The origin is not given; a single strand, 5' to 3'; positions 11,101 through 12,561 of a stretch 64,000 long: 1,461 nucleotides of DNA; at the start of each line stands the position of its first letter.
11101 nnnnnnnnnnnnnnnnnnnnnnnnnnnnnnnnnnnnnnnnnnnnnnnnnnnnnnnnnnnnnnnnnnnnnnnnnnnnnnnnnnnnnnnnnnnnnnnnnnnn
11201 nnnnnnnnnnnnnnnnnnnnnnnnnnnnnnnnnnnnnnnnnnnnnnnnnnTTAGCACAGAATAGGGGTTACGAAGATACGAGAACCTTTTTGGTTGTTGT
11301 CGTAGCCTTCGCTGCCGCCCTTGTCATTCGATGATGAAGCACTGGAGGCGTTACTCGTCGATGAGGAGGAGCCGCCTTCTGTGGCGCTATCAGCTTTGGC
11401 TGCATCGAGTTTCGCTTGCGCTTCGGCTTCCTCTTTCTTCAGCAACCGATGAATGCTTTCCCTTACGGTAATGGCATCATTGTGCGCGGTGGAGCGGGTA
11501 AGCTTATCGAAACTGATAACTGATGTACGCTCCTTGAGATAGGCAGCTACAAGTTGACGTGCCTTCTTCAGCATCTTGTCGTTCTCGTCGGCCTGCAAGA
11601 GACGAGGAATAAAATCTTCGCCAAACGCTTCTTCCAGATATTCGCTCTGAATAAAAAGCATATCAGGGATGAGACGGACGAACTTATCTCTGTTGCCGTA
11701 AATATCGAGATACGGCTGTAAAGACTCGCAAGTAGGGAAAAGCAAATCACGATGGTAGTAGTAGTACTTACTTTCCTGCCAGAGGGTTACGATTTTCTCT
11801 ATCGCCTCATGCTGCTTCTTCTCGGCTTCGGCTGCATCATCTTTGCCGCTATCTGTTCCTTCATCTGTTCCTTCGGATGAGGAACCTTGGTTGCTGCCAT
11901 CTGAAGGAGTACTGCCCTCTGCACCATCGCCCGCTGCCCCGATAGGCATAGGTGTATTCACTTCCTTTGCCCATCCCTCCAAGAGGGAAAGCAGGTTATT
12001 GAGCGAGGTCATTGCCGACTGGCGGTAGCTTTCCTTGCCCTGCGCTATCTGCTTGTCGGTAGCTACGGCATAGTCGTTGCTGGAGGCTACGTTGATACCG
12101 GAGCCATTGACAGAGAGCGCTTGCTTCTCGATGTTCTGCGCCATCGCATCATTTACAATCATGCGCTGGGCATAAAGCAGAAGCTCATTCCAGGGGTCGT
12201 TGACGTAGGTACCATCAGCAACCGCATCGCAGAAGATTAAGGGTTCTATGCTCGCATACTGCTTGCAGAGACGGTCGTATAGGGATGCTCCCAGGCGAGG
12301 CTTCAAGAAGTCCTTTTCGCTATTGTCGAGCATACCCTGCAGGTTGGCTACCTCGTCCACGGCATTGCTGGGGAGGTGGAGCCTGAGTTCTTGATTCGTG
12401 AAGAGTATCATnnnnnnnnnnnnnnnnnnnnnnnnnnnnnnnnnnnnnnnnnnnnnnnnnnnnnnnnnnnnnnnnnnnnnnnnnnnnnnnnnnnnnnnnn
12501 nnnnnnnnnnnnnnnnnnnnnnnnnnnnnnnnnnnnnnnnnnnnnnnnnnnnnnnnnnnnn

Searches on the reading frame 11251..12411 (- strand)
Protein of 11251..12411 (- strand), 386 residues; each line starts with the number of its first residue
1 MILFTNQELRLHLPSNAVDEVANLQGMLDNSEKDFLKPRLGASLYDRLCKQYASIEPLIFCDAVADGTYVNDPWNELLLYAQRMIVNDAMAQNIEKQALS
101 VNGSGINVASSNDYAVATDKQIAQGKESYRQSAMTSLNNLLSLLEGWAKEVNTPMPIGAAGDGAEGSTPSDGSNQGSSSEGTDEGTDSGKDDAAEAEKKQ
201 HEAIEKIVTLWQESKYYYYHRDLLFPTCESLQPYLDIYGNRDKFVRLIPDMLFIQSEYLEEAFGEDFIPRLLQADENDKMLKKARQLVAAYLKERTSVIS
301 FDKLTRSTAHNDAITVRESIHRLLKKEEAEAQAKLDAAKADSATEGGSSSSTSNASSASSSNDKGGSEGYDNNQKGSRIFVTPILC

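Call 3: search_protein_families(library=pfam, proteins=[window:11251-12411:-], max_evalue=0.01)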
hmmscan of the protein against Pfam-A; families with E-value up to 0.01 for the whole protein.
window:11251-12411:- (386 aa): 1 family
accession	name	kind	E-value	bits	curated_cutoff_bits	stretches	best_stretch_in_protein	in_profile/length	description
PF20459.4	DUF6712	-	3.5e-12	46.8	25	1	36-145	1-102/121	Family of unknown function (DUF6712)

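Call 4: search_protein_families(library=phrogs, proteins=[window:11251-12411:-], max_evalue=0.01)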
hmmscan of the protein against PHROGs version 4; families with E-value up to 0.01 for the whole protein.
window:11251-12411:- (386 aa): 2 families
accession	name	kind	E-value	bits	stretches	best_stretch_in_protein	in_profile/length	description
phrog_28238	-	unknown function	0.0011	20.2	0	212-295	20-100/105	-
phrog_232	-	tail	0.0083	16.8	1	279-370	203-296/296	baseplate wedge subunit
